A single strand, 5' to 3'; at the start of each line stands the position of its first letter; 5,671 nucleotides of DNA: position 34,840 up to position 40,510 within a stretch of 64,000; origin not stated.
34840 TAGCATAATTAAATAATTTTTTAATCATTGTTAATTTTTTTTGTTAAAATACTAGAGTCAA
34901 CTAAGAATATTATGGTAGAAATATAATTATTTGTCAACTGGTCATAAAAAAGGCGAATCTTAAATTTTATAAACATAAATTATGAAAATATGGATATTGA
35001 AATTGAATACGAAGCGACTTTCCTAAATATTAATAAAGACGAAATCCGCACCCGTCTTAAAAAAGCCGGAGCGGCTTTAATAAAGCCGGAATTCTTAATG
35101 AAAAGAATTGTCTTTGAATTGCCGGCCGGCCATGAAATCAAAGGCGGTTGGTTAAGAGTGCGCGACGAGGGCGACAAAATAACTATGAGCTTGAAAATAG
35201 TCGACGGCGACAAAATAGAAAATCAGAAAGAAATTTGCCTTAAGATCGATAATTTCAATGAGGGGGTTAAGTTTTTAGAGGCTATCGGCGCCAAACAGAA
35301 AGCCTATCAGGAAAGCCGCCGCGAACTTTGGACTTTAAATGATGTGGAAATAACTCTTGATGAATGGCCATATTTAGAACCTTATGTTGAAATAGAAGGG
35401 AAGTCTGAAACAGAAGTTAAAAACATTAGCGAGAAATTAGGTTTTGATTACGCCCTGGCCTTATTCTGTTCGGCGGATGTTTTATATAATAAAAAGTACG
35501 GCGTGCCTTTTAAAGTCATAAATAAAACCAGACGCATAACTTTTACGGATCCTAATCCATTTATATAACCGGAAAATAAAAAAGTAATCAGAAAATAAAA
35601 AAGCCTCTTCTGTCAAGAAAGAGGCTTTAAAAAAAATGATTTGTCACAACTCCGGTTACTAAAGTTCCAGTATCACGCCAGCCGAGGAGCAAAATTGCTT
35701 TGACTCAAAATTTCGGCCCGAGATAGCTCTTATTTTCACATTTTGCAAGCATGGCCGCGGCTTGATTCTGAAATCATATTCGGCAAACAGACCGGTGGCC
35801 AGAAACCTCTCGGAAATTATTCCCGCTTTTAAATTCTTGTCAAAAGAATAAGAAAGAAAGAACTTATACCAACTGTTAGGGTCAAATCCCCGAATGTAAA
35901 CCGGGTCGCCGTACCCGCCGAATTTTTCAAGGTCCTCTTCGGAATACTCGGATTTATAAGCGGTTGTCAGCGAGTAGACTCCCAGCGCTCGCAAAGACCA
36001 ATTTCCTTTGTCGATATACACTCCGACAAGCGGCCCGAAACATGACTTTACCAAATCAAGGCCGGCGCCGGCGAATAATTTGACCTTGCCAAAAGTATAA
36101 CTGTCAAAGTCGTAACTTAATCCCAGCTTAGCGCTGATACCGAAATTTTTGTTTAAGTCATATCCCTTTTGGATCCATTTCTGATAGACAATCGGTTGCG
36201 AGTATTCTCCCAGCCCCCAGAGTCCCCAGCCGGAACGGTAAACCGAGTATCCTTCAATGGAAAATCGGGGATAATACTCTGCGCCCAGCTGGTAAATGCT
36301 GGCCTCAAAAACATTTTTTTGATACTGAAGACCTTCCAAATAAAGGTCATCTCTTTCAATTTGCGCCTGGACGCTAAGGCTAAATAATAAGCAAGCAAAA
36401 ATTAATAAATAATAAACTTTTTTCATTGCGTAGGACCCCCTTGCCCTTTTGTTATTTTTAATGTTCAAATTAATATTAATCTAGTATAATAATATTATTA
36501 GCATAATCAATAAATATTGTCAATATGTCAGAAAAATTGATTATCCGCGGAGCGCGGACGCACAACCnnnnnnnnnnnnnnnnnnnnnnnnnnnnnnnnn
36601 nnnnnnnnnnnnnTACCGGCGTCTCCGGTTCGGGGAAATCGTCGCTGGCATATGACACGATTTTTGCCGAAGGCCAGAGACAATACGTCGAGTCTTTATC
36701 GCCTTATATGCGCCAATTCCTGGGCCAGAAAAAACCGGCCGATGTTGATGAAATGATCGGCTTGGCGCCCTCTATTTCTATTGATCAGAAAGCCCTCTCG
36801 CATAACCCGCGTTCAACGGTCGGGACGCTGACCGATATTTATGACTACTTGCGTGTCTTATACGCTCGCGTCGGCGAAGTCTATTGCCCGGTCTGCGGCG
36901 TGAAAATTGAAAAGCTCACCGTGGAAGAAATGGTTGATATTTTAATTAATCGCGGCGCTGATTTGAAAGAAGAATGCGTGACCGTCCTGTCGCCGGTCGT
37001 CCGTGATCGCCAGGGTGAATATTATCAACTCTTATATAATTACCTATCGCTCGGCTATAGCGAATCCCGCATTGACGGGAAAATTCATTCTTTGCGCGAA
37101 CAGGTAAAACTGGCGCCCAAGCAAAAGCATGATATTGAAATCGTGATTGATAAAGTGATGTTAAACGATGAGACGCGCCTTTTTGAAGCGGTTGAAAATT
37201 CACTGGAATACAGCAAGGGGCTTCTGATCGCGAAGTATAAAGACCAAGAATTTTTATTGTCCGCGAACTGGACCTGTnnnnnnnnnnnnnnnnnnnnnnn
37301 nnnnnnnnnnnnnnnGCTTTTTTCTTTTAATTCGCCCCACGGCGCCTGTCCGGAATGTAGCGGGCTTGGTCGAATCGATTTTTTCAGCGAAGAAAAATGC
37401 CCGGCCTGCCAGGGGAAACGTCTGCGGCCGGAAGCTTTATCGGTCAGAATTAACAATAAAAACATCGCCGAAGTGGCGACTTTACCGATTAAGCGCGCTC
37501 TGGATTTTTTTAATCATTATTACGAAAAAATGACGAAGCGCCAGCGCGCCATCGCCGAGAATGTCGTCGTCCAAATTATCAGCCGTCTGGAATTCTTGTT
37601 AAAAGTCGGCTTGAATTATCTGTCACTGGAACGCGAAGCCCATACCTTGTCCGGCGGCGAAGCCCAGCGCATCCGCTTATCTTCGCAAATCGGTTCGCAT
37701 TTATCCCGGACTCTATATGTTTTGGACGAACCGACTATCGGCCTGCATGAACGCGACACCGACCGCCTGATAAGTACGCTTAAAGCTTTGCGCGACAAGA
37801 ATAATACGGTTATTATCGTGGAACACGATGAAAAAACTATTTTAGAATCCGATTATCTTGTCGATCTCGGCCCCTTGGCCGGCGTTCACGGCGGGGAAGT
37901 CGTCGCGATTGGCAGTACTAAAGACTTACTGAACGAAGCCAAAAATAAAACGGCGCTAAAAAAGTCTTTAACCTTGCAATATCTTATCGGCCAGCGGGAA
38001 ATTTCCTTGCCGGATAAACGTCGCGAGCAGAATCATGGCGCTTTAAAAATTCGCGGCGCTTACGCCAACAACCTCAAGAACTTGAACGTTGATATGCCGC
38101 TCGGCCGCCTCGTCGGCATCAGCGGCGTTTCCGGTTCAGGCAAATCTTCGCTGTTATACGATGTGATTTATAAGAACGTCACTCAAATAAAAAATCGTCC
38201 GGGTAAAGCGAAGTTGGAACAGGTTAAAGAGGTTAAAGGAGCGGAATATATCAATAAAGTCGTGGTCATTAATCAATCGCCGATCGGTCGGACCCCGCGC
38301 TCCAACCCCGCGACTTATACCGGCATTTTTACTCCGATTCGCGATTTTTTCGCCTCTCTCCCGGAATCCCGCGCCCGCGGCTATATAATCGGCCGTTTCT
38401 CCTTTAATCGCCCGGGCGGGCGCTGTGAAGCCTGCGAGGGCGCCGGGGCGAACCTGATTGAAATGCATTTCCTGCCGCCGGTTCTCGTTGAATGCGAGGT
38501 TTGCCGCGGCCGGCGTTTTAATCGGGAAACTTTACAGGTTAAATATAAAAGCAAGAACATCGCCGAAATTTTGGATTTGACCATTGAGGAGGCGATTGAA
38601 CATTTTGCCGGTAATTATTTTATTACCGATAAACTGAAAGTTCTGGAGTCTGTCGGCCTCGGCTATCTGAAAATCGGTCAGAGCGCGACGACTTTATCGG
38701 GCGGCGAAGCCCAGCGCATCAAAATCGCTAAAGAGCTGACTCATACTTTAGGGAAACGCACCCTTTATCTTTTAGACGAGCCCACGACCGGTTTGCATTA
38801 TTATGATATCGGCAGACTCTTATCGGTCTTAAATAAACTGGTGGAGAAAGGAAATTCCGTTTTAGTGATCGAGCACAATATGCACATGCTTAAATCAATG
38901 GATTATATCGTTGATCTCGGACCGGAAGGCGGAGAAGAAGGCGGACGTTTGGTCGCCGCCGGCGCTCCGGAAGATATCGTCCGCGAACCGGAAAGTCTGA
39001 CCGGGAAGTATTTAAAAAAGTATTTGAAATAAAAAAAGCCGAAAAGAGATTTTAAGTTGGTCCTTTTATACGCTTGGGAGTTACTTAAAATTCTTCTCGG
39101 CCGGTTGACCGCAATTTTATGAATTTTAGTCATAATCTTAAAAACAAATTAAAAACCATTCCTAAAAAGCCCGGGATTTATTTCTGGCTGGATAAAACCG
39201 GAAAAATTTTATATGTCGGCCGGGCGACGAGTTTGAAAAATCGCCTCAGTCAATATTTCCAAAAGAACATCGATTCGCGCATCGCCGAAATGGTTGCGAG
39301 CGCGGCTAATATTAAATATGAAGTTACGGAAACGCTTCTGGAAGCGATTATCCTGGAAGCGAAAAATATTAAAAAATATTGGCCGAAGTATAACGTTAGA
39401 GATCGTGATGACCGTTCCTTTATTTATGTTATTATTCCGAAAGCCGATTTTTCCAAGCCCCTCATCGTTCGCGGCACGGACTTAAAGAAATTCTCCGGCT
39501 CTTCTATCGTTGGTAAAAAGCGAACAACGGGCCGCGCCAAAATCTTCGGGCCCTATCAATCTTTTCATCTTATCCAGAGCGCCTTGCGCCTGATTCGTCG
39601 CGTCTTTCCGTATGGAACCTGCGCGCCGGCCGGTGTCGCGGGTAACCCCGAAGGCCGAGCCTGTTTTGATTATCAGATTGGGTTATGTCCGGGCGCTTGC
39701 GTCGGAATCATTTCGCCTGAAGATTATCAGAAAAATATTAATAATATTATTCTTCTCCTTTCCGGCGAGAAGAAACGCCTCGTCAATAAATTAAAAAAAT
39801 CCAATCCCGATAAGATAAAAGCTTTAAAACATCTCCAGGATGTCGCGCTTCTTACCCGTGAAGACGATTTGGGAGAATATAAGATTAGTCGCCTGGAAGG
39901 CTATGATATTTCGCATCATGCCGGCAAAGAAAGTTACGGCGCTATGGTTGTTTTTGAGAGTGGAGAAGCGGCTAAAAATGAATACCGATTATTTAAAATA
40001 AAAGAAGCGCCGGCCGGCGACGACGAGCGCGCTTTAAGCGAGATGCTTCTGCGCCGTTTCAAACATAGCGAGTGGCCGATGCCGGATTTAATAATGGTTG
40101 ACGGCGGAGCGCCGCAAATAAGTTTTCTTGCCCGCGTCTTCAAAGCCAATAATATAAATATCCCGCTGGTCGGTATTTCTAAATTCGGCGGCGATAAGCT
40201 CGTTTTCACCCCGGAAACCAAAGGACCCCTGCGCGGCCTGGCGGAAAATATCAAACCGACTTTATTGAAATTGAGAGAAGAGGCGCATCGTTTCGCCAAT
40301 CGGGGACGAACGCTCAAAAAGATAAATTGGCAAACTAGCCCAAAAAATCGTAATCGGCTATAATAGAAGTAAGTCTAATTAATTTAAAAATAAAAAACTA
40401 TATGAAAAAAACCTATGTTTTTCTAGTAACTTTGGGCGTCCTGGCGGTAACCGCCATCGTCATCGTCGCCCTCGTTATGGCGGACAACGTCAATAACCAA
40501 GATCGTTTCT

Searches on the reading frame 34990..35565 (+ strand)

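Call 46: search_protein_families(library=pfam, proteins=[window:34990-35565:+], max_evalue=0.0001)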
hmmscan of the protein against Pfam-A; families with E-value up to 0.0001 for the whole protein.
window:34990-35565:+ (192 aa): 1 family
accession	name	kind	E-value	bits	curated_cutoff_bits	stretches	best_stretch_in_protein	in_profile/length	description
PF01928.26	CYTH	-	5.9e-11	43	23.2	1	6-150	3-161/179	CYTH domain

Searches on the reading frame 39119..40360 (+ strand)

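Call 46: search_protein_families(library=pfam, proteins=[window:39119-40360:+], max_evalue=0.0001)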
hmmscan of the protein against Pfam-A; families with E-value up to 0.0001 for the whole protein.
window:39119-40360:+ (414 aa): 2 families
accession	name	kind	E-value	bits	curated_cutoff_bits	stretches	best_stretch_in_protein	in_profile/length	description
PF08459.17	UvrC_RNaseH_dom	-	4.1e-34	118.2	22.3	1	255-393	9-158/159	UvrC RNAse H endonuclease domain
PF01541.30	GIY-YIG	-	2.7e-10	40.9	22.6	1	18-92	2-78/78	GIY-YIG catalytic domain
